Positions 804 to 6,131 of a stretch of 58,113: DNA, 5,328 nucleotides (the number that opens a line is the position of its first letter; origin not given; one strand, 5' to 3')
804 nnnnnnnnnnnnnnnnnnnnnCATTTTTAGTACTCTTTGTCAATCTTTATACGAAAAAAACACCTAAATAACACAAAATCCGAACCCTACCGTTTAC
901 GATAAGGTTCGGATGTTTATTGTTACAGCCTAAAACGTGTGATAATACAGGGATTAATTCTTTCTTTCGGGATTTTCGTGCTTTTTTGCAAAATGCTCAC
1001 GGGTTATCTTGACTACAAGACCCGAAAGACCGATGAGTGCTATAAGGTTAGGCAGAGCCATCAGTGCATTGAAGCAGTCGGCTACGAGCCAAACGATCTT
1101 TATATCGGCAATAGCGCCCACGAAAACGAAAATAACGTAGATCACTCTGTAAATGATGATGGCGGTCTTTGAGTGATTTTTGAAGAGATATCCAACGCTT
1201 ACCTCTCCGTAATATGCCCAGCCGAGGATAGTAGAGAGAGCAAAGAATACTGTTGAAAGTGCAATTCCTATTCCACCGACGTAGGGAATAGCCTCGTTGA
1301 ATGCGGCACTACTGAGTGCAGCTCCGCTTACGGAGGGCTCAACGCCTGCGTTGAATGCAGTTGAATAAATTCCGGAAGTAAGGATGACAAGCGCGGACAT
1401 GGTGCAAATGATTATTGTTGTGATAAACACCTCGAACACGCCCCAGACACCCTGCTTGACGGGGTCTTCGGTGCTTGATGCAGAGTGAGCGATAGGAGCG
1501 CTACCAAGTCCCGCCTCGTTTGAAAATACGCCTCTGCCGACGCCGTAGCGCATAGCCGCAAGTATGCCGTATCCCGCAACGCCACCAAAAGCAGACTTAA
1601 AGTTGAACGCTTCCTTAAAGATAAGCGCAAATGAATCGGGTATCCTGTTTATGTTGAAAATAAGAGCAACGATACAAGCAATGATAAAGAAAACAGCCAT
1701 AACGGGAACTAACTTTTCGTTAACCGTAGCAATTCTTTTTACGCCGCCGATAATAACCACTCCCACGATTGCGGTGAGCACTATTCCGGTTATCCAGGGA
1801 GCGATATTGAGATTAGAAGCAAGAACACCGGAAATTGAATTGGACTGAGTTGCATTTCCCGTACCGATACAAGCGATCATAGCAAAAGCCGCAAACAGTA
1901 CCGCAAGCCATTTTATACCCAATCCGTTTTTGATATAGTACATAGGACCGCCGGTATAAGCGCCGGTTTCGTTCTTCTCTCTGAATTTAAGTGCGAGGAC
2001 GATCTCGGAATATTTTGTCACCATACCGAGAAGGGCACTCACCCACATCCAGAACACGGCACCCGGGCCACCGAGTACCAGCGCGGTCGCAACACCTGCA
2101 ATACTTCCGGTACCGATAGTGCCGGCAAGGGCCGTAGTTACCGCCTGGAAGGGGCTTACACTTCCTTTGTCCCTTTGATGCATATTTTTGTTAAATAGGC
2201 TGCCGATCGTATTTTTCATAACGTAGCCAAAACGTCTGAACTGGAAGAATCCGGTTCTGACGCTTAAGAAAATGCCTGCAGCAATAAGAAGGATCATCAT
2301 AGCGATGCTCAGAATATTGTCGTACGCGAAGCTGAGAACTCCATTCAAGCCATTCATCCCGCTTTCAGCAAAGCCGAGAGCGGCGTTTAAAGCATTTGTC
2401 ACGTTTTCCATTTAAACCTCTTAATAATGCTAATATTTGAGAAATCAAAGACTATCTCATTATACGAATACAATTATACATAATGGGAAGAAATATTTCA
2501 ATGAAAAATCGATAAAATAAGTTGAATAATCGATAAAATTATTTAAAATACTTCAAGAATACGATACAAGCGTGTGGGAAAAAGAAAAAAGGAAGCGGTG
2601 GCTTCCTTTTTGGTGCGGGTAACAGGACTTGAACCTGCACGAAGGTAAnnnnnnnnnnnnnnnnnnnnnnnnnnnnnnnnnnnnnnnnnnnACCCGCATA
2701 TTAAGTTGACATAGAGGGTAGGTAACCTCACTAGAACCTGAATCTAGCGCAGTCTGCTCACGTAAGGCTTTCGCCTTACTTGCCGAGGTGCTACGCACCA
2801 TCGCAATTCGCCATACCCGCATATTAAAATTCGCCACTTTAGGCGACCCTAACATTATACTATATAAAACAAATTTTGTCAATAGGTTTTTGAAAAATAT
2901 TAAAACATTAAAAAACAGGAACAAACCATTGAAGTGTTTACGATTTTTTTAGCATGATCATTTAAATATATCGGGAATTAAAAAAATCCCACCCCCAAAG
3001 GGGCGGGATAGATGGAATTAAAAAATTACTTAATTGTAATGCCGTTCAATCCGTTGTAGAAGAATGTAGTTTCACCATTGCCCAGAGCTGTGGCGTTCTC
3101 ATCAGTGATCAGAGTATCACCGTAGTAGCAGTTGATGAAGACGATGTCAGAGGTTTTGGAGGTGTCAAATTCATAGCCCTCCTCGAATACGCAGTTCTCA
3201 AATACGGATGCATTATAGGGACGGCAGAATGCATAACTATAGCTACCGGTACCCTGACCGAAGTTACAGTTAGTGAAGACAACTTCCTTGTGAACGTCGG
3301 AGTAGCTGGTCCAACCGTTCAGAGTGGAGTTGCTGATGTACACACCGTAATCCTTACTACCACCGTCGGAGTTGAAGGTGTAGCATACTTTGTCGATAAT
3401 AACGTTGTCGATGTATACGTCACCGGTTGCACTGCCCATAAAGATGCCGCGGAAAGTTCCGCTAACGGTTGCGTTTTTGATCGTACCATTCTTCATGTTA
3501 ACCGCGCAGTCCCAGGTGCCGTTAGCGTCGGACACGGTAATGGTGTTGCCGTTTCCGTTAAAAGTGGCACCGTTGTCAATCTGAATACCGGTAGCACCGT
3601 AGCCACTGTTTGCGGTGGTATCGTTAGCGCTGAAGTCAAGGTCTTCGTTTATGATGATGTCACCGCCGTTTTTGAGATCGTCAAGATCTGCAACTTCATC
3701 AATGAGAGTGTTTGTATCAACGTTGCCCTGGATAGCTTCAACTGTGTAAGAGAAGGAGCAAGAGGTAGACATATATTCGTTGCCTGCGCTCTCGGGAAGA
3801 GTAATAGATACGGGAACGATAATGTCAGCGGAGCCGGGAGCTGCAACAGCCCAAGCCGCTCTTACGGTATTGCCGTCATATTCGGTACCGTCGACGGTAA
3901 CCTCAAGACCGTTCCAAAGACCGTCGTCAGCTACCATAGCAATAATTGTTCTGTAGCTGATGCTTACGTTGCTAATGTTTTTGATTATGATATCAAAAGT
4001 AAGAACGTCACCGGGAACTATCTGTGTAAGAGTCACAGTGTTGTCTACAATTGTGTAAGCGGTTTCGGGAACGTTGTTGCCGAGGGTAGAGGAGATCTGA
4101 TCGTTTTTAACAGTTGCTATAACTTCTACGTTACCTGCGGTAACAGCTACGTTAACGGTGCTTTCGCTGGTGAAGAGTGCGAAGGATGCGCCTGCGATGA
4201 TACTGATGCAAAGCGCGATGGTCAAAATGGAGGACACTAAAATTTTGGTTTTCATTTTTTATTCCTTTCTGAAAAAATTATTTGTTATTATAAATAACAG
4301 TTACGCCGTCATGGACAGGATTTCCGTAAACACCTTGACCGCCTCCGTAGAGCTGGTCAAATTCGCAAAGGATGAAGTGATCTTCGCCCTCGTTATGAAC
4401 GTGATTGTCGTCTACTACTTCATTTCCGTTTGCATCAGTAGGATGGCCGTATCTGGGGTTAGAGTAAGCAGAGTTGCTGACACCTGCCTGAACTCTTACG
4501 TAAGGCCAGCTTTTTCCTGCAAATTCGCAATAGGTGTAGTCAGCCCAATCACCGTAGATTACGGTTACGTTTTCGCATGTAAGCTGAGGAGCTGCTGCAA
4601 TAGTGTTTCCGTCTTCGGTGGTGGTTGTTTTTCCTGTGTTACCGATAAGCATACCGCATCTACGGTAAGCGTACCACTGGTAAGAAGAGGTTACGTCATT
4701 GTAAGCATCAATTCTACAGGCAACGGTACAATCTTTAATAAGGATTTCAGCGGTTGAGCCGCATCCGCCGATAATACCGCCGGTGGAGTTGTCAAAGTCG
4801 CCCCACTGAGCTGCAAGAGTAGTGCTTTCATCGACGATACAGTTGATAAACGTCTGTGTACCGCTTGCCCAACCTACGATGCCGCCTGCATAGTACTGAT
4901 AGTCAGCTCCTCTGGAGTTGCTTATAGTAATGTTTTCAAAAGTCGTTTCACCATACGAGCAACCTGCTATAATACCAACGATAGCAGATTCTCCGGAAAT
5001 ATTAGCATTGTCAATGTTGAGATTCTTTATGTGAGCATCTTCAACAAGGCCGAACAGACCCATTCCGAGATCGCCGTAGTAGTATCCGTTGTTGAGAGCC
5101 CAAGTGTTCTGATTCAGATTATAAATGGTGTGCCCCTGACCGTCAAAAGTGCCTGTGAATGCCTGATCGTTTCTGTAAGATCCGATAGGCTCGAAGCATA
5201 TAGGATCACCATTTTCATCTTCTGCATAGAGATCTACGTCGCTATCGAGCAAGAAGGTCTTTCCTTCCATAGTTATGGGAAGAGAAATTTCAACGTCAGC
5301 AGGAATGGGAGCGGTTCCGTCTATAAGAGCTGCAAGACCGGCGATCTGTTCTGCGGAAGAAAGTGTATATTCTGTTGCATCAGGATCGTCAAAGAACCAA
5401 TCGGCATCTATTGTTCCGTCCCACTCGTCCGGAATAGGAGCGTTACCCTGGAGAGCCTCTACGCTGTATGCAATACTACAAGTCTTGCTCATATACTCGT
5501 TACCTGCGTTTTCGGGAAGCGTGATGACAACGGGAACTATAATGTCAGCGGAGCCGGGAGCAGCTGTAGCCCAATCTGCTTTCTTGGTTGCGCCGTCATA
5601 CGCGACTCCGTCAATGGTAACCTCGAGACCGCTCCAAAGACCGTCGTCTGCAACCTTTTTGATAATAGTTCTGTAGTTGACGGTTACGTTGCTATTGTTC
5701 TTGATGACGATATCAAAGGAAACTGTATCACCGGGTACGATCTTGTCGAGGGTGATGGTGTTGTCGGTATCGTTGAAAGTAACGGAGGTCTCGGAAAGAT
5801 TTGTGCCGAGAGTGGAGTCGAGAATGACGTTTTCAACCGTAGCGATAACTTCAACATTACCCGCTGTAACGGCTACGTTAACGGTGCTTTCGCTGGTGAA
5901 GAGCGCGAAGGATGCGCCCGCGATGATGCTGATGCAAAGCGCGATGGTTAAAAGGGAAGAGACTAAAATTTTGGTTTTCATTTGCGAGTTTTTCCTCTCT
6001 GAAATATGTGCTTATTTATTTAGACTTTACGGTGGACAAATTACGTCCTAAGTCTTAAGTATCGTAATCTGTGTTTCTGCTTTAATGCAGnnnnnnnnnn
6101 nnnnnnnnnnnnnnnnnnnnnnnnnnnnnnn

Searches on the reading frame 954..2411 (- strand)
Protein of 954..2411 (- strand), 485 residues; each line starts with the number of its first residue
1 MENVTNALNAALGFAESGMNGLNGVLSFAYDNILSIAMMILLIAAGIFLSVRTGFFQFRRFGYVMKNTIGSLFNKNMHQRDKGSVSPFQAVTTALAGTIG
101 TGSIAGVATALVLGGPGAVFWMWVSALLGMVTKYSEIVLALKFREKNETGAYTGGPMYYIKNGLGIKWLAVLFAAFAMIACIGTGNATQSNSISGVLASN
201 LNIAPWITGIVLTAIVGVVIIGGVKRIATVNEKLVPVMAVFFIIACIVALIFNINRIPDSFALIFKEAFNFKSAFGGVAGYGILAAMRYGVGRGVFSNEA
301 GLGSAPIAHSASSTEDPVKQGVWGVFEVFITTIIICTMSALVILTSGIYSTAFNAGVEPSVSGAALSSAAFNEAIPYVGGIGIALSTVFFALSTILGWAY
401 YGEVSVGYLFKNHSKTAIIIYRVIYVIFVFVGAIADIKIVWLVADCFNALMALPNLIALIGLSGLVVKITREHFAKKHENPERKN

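Call 4: search_protein_families(library=pfam, proteins=[window:954-2411:-], max_evalue=0.01)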
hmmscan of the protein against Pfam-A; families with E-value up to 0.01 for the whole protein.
window:954-2411:- (485 aa): 2 families
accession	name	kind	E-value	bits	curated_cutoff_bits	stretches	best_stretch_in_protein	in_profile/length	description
PF01235.23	Na_Ala_symp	-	1e-140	469.9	24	1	78-480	6-386/392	Sodium:alanine symporter family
PF13038.11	DUF3899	-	0.0013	19.6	23.4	1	32-80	2-48/88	Domain of unknown function (DUF3899)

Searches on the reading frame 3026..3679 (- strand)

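Call 41: search_protein_families(library=pfam, proteins=[window:3026-3679:-], max_evalue=10)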
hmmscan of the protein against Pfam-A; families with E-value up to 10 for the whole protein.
window:3026-3679:- (217 aa): 2 families
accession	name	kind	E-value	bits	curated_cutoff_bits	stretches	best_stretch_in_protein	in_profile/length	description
PF13599.13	Pentapeptide_4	-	0.016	15.7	38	1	158-186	6-33/78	Pentapeptide repeat region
PF23894.2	LD_SV2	-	2.5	9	29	0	158-191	40-72/92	SV2A/B/C luminal domain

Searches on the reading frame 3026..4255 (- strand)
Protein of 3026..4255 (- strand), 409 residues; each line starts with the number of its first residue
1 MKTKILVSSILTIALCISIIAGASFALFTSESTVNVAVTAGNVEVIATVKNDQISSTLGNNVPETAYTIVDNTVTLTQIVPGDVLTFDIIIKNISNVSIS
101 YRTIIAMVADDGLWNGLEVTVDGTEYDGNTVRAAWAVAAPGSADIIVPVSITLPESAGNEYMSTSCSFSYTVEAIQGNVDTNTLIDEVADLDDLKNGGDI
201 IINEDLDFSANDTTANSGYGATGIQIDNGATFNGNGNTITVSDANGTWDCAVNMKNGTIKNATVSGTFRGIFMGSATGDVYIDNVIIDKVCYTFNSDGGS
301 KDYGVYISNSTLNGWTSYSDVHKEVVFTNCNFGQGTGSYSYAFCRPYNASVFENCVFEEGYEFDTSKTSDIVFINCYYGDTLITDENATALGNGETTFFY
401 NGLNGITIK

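Call 4: search_protein_families(library=pfam, proteins=[window:3026-4255:-], max_evalue=0.01)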
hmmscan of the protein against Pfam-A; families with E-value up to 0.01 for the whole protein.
window:3026-4255:- (409 aa): 0 families

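Call 8: search_protein_families(library=ncbifam, proteins=[window:3026-4255:-], max_evalue=0.01)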
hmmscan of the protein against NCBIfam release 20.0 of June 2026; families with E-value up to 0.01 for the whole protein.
window:3026-4255:- (409 aa): 1 family
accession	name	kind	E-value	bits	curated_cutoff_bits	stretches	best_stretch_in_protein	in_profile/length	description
TIGR04088.1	cognate_SipW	domain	0.0026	17.8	19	1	11-43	2-34/34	SipW-dependent-type signal peptide-containing protein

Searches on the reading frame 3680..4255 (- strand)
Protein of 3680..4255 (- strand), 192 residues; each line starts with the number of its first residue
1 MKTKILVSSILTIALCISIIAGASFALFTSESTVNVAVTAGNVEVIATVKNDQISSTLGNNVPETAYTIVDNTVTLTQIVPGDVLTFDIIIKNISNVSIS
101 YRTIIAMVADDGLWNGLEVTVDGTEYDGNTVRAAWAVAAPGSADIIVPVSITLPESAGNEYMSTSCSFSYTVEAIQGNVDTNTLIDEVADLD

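Call 41: search_protein_families(library=pfam, proteins=[window:3680-4255:-], max_evalue=10)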
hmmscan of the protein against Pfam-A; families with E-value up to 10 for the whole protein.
window:3680-4255:- (192 aa): 1 family
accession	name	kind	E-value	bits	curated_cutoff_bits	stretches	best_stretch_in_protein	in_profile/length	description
PF12389.13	Peptidase_M73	-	0.00095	19.5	22.5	1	6-47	6-47/196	Camelysin metallo-endopeptidase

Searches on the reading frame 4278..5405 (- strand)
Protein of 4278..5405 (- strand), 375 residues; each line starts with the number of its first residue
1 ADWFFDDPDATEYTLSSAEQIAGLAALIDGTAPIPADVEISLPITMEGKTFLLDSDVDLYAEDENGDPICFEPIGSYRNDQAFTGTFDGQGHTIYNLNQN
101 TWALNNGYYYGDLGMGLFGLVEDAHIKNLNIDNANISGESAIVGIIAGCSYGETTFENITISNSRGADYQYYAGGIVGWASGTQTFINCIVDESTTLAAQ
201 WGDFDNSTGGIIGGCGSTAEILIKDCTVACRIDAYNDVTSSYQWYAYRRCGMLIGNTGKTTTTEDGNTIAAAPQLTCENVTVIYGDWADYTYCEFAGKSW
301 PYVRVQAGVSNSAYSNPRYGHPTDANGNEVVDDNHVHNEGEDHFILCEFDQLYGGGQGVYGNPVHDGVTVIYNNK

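Call 41: search_protein_families(library=pfam, proteins=[window:4278-5405:-], max_evalue=10)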
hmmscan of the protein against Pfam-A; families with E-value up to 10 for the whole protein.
window:4278-5405:- (375 aa): 3 families
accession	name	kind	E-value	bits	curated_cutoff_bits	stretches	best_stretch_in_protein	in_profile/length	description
PF05342.19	Peptidase_M26_N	-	0.0012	18.6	27.7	1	107-161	195-248/250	M26 IgA1-specific Metallo-endopeptidase N-terminal region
PF06577.17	EipA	-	0.057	13.7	30.8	1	109-185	15-86/160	Envelope integrity protein A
PF17295.7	DUF5348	-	0.089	13.2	22.8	1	215-247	26-53/68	Domain of unknown function (DUF5348)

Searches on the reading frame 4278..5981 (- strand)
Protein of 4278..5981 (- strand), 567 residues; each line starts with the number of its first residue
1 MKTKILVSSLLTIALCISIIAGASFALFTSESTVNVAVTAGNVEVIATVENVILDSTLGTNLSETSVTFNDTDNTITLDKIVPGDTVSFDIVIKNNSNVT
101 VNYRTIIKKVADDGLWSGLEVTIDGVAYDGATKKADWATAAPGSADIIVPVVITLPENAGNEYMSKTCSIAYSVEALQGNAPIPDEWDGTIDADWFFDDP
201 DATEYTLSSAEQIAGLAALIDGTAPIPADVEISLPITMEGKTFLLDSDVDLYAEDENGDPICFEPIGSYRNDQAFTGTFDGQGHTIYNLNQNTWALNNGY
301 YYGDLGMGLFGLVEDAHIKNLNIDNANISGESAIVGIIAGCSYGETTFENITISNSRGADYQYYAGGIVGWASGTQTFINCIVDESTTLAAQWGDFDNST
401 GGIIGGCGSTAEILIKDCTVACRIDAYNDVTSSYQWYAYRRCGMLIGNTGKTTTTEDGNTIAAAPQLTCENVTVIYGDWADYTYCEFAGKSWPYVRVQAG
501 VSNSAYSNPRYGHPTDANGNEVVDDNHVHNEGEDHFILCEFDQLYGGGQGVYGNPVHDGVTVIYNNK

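Call 4: search_protein_families(library=pfam, proteins=[window:4278-5981:-], max_evalue=0.01)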
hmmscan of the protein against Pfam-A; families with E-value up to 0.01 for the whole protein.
window:4278-5981:- (567 aa): 1 family
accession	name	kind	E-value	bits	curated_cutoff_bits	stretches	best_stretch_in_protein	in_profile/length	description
PF05342.19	Peptidase_M26_N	-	0.0024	17.6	27.7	1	299-353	195-248/250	M26 IgA1-specific Metallo-endopeptidase N-terminal region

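Call 8: search_protein_families(library=ncbifam, proteins=[window:4278-5981:-], max_evalue=0.01)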
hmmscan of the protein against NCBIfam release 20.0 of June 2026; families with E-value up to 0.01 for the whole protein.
window:4278-5981:- (567 aa): 1 family
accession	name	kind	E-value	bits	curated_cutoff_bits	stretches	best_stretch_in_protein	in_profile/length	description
TIGR04088.1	cognate_SipW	domain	0.0041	17.2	19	1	12-43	3-34/34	SipW-dependent-type signal peptide-containing protein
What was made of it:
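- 4278..5981 (-): 567-aa protein: a TasA-like N-terminal domain with a SipW-type signal peptide, plus a 375-aa C-terminal extension. TIGR04088 cognate_SipW 17.2 bits against a cut-off of 19 (call 8).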

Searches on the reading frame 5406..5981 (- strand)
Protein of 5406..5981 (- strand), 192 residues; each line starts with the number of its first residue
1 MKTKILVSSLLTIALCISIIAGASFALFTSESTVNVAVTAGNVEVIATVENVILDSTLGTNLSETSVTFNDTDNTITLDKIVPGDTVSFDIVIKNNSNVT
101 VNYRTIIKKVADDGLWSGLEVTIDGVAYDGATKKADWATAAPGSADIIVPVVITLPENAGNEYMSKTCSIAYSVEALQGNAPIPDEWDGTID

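Call 41: search_protein_families(library=pfam, proteins=[window:5406-5981:-], max_evalue=10)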
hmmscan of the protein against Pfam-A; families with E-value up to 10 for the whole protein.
window:5406-5981:- (192 aa): 4 families
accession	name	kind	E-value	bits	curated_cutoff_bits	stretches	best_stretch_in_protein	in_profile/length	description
PF16449.10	MatB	-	0.0035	17.6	27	1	18-125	64-165/169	Fimbrillin MatB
PF12389.13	Peptidase_M73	-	0.0042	17.4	22.5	1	6-53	6-53/196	Camelysin metallo-endopeptidase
PF25248.1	Ig_CFAP65_8th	-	0.027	14.6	25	1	73-109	8-44/128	CFAP65, eight Ig-like domain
PF13275.11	S4_2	-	0.092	13.1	24.6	1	62-90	30-58/65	S4 domain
